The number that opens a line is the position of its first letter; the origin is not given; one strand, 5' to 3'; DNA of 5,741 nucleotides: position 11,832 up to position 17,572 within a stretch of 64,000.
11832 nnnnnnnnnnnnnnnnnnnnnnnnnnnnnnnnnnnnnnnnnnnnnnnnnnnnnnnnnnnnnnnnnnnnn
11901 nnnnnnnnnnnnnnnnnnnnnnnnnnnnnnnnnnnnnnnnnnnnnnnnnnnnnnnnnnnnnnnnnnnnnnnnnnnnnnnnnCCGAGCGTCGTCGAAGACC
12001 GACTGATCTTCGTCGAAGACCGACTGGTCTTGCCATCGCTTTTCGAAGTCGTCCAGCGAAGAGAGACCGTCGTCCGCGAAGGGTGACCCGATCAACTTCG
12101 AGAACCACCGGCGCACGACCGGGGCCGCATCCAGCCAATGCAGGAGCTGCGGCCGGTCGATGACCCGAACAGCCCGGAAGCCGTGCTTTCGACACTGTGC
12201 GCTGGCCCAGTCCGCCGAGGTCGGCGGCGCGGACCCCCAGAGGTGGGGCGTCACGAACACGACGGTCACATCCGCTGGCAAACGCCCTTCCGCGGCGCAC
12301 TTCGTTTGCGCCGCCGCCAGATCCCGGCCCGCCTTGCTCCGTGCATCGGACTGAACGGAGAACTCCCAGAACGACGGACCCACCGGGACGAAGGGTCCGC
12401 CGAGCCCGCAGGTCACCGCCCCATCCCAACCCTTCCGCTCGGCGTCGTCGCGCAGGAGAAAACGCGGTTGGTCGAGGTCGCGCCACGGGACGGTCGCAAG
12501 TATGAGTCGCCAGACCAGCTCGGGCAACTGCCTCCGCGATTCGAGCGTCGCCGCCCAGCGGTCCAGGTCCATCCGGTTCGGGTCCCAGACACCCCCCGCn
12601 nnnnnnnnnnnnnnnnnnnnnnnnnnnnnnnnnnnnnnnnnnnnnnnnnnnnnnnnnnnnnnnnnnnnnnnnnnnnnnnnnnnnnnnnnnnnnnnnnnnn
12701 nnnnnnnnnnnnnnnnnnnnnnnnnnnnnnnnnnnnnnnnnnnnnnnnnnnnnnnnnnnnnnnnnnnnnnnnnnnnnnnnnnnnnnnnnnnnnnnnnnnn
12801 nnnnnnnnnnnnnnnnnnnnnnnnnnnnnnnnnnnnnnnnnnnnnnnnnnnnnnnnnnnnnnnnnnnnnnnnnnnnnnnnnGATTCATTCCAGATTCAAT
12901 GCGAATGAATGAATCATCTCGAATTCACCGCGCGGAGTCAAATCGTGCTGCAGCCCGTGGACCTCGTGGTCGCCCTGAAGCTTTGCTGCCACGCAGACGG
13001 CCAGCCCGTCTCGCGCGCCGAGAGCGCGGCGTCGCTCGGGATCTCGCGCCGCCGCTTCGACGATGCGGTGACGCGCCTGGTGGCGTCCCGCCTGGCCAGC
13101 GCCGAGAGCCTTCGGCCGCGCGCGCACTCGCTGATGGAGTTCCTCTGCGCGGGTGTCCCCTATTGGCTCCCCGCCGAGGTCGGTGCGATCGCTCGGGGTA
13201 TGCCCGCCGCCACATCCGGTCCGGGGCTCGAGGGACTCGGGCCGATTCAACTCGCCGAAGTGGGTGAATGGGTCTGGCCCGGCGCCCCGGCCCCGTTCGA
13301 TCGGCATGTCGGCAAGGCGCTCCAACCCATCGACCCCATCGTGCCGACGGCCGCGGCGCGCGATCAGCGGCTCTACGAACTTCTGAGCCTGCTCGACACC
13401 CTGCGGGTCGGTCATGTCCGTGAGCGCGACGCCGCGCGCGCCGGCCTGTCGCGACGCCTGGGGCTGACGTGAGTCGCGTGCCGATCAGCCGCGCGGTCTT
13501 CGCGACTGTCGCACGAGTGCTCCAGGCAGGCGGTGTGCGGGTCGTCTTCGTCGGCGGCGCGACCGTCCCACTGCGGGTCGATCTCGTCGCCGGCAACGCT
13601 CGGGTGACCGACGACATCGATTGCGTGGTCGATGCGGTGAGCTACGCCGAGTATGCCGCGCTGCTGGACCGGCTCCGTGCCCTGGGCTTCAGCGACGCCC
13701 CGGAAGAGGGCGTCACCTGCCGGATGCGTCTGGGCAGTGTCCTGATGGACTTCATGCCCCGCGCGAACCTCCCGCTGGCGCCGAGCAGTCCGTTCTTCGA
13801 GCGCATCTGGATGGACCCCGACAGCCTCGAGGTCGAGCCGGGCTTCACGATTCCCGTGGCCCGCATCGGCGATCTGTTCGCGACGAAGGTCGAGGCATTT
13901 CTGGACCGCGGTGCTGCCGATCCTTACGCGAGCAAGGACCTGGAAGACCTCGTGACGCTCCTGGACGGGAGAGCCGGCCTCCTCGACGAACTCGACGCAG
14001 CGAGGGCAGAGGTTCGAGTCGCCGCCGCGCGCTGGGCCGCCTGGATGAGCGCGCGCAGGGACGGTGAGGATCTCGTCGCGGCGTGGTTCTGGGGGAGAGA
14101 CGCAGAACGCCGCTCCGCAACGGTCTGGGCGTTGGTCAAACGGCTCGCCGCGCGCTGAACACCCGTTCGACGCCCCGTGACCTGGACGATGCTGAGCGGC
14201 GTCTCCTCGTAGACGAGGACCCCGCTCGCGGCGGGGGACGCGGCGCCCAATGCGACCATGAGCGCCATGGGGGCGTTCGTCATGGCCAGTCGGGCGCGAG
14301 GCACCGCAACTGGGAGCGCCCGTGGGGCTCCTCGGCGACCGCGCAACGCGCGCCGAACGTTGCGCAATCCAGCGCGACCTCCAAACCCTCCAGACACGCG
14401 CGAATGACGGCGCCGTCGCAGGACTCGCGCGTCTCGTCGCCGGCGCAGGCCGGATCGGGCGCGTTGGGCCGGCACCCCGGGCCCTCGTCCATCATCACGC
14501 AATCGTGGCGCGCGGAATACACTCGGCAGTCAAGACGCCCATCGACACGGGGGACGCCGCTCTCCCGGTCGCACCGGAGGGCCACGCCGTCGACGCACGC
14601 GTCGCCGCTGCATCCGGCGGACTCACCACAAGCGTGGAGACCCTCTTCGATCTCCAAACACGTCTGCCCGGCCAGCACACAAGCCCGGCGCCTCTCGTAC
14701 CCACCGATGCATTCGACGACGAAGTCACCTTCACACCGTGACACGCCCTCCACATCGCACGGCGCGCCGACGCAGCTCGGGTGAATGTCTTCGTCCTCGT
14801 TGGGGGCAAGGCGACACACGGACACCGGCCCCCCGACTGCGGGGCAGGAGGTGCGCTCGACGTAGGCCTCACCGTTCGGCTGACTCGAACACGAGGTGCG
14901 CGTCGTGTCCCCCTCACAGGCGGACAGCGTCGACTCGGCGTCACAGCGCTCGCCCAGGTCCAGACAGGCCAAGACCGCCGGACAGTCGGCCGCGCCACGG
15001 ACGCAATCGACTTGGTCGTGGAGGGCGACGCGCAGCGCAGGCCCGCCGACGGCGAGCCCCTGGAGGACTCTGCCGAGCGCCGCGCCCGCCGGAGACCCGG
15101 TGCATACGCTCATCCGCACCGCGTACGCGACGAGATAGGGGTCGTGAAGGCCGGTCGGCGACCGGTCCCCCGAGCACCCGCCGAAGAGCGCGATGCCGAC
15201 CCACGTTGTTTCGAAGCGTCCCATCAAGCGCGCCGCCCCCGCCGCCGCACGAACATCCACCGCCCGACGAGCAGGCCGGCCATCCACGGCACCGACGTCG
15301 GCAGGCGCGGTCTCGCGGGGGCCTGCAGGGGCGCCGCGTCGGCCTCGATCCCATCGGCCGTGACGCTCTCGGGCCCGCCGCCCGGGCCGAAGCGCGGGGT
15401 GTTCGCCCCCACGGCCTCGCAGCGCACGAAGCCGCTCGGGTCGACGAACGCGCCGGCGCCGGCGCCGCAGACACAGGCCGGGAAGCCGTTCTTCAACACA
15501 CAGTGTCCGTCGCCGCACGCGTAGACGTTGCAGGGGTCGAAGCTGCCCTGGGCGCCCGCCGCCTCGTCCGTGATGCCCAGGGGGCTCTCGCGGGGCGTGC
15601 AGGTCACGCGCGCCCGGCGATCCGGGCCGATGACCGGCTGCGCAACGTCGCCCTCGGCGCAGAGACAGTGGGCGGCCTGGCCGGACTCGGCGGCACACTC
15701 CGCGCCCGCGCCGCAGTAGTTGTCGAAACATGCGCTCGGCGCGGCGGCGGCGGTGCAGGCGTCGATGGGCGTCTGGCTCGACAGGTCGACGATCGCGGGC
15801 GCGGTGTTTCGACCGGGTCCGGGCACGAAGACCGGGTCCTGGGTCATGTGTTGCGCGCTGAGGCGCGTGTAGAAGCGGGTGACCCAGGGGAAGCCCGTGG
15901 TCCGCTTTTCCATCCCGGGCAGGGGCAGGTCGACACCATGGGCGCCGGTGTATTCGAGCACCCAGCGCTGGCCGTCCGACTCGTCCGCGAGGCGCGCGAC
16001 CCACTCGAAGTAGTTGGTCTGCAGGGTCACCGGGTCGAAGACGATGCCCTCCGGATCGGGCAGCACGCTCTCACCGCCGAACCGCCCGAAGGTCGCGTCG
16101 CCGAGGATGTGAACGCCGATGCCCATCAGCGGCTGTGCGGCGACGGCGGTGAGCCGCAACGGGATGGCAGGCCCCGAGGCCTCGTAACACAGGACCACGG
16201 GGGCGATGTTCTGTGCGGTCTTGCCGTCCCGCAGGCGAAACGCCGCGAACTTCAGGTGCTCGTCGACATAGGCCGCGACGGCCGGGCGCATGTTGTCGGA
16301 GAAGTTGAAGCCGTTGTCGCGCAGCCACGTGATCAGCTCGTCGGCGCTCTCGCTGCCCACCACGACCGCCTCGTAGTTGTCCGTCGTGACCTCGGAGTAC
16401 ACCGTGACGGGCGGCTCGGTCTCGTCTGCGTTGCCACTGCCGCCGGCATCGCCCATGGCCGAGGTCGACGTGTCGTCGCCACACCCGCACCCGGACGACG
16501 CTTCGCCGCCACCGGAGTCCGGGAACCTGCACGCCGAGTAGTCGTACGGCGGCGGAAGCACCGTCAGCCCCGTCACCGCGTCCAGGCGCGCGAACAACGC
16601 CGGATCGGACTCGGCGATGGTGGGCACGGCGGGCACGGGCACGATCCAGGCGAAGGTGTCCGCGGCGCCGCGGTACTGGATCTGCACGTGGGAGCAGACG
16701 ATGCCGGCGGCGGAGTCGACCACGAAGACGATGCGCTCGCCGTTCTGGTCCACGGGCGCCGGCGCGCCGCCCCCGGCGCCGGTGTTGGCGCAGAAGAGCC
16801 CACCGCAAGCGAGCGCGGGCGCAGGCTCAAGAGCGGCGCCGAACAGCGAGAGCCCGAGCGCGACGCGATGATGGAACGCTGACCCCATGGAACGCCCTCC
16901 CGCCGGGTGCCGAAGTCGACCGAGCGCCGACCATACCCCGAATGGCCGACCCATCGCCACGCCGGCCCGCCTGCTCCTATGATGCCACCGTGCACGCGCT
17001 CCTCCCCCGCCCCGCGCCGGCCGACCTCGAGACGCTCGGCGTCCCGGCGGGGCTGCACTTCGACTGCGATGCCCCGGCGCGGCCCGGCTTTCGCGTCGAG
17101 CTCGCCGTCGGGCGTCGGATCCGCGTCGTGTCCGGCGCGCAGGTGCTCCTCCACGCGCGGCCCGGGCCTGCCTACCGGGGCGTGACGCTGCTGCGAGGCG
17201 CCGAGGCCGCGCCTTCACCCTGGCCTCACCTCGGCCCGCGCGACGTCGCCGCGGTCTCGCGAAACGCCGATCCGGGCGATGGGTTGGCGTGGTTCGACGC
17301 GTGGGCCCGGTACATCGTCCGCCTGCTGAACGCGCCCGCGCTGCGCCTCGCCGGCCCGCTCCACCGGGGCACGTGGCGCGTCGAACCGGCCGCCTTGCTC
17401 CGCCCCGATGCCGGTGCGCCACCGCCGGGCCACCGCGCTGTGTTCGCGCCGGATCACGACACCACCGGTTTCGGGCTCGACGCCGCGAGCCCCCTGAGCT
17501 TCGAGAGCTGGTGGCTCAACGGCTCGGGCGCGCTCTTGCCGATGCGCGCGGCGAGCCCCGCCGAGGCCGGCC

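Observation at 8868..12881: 1337-aa XRE-HTH protein with no recognisable enzymatic motif, divergent from a toxin-antitoxin-like pair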

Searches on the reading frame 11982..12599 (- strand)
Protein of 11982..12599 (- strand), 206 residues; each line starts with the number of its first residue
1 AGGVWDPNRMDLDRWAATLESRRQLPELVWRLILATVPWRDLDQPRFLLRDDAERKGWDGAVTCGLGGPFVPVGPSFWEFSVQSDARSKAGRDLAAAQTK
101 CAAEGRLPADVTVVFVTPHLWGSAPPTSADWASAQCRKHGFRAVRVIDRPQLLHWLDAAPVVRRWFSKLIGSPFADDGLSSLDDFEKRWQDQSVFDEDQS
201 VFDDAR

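Call 54: predict_structure(alignment_id=A3)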
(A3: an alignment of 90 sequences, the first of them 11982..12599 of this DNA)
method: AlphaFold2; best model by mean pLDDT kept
length: 206 residues; sequences in the alignment: 90
mean_pLDDT: 89.7   pTM: 0.84
mean pLDDT of the five models: 89.7, 89.7, 89.1, 89.1, 89.0
residues with pLDDT >= 90: 148; 70-90: 35; 50-70: 19; < 50: 4
segments of 3 or more residues with pLDDT < 50: none
pLDDT, mean of each block of 10 residues (from residue 1): 69 95 96 97 93 89 97 98 95 95 96 98 91 97 98 96 93 74 81 68 50
secondary structure, 60 per line:
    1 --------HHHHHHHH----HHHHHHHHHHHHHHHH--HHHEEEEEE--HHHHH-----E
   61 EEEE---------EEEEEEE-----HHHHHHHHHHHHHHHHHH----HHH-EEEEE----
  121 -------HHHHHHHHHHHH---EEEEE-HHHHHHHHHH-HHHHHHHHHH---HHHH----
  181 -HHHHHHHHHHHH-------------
elements in order: H9-16 H21-36 E42-47 H50-54 E60-64 E74-80 H86-103 E112-116 H128-139 E143-147 H149-158 H160-169 H173-176 H182-193

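Call 60: fold_search(model_id=the predicted structure, library=pdb)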
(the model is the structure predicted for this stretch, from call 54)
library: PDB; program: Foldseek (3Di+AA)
matches with E <= 10: 649; with E <= 0.001: 0
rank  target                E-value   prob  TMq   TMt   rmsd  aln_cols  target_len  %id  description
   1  6xl1_A                1.4e-02  0.98  0.36  0.22   6.4       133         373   13  crystal structure of cA4-activated Card1(D294N) (released 2020-12-30)
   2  7edb_B                4.7e-02  0.77  0.42  0.28   9.7       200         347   12  EcoT38I restriction endonuclease complexed with DNA (released 2022-03-16)
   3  8dgf_B                5.3e-02  0.82  0.42  0.08   5.4       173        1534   13  Avs4 bound to phage PhiV-1 portal (released 2022-08-03)
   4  9ibq_A                5.3e-02  0.77  0.36  0.28   7.5       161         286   16  Structure of BstEII with DNA substrate (released 2026-03-04)
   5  8q3y_A                5.7e-02  0.90  0.40  0.21   7.2       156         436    8  Crystal structure of apo Can2 from Thermoanaerobacter brockii (released 2023-11-22)
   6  1wtd_A                6.9e-02  0.33  0.28  0.23  11.0       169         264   10  Crystal structure of type II restrcition endonuclease, EcoO109I DNA-free form (released 2004-12-14)
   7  9f9m_C                7.8e-02  0.44  0.32  0.35   9.9       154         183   16  Crystal structure of MUS81-EME1 bound by compound 21. (released 2024-06-19)
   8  9f9l_A                1.0e-01  0.38  0.32  0.33   9.6       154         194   16  Crystal structure of MUS81-EME1 bound by compound 16. (released 2024-07-03)
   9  8dgf_A                1.3e-01  0.63  0.44  0.08   7.0       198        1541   12  Avs4 bound to phage PhiV-1 portal (released 2022-08-03)
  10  2ziw_A                1.3e-01  0.23  0.30  0.25  21.0       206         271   14  Crystal structure of the Mus81-Eme1 complex (released 2008-04-29)
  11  8vx9_A                1.6e-01  0.18  0.27  0.23  10.6       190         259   10  Structure of HamAB apo complex from the Escherichia coli Hachiman defense system (released 2024-03-13)
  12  3t1q_A                2.3e-01  0.23  0.30  0.34   9.9       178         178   11  MglA bound to GppNHp in complex with MglB (released 2011-08-31)
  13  3t12_A                2.5e-01  0.25  0.32  0.36   8.4       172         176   14  MglA in complex with MglB in transition state (released 2011-08-31)
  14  3mjz_F                2.5e-01  0.13  0.20  0.29  17.0       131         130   21  The crystal structure of native FG41 MSAD (released 2011-04-27)
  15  6h17                  3.0e-01  0.20  0.31  0.32  12.6       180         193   10  Myxococcus xanthus MglA bound to GTPgammaS (released 2019-11-27)
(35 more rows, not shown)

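Call 95: fold_search(model_id=the predicted structure, library=viral)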
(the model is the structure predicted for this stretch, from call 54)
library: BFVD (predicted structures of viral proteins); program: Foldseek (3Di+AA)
matches with E <= 10: 446; with E <= 0.001: 1
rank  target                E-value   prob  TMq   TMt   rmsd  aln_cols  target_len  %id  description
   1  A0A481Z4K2            5.7e-04  0.99  0.35  0.18  10.8       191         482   15  Uncharacterized protein [Pithovirus LCPAC201]
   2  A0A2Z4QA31            1.4e-03  1.00  0.42  0.38   5.0       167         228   14  (no name in the UniProt tables at hand)
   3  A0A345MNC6            2.5e-03  0.90  0.32  0.12  10.8       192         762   14  (no name in the UniProt tables at hand)
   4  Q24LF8                3.0e-03  0.97  0.32  0.44   7.4       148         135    9  Uncharacterized protein [Clostridium phage phiCD119 (strain Clostridium difficile/United States/Govind/2006)]
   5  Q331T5                3.4e-03  1.00  0.45  0.44   4.4       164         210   10  (no name in the UniProt tables at hand)
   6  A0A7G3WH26            4.7e-03  0.97  0.35  0.42   6.6       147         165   16  Putative endodeoxyribonuclease I [Arthronema virus TR020]
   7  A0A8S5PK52            5.3e-03  1.00  0.45  0.39   4.4       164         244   10  Restriction endonuclease [Siphoviridae sp. ctXBp18]
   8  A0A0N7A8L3            9.5e-03  0.72  0.30  0.34   9.1       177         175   10  (no name in the UniProt tables at hand)
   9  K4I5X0                1.0e-02  0.85  0.40  0.40  10.8       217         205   12  Uncharacterized protein [Salmonella phage STML-198]
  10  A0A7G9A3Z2            1.3e-02  0.57  0.29  0.22   9.4       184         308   13  Uncharacterized protein [Bacteriophage sp.]
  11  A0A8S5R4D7            1.4e-02  0.69  0.33  0.31   8.5       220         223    9  Uncharacterized protein [Podoviridae sp. ct8nN1]
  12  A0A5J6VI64            1.8e-02  0.94  0.39  0.40   7.1       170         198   15  Restriction endonuclease type IV Mrr domain-containing protein [Megaviridae environmental sample]
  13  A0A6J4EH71            1.8e-02  0.30  0.23  0.21  14.0       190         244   15  (no name in the UniProt tables at hand)
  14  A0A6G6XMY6            2.2e-02  0.60  0.34  0.37   9.4       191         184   12  (no name in the UniProt tables at hand)
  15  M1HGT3                2.2e-02  0.51  0.27  0.14  10.2       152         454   14  (no name in the UniProt tables at hand)
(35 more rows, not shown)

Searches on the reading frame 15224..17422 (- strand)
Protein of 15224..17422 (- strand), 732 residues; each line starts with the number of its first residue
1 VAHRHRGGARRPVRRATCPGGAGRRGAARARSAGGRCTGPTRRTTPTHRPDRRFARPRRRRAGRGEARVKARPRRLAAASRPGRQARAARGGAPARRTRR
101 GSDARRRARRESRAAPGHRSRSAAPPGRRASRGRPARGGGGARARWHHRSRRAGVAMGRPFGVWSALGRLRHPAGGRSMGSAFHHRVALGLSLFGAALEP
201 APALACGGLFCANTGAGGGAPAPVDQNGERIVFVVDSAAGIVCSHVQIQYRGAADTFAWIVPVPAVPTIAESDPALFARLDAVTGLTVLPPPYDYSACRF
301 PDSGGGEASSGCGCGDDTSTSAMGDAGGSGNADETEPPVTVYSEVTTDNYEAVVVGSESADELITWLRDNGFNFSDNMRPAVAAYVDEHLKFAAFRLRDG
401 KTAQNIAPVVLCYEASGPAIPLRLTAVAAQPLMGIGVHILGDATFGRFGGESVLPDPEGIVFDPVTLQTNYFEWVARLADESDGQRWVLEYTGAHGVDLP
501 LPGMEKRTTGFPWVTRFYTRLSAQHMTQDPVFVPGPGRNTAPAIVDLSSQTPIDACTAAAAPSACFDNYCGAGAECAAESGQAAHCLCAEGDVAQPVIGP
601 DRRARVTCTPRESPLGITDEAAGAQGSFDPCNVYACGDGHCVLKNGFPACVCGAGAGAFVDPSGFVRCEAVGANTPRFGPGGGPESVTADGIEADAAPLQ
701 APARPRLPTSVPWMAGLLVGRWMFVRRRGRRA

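Call 9: search_protein_families(library=pfam, proteins=[window:15224-17422:-], max_evalue=0.001)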
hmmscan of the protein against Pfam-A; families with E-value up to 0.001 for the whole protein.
window:15224-17422:- (732 aa): 2 families
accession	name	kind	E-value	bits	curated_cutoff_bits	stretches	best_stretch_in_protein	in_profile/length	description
PF10092.14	DUF2330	-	3.8e-22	79.2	24.7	1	247-440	39-213/279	Uncharacterized protein conserved in bacteria (DUF2330)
PF16839.10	Antimicrobial25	-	0.00085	19.7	27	1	628-656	19-47/54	Nematode antimicrobial peptide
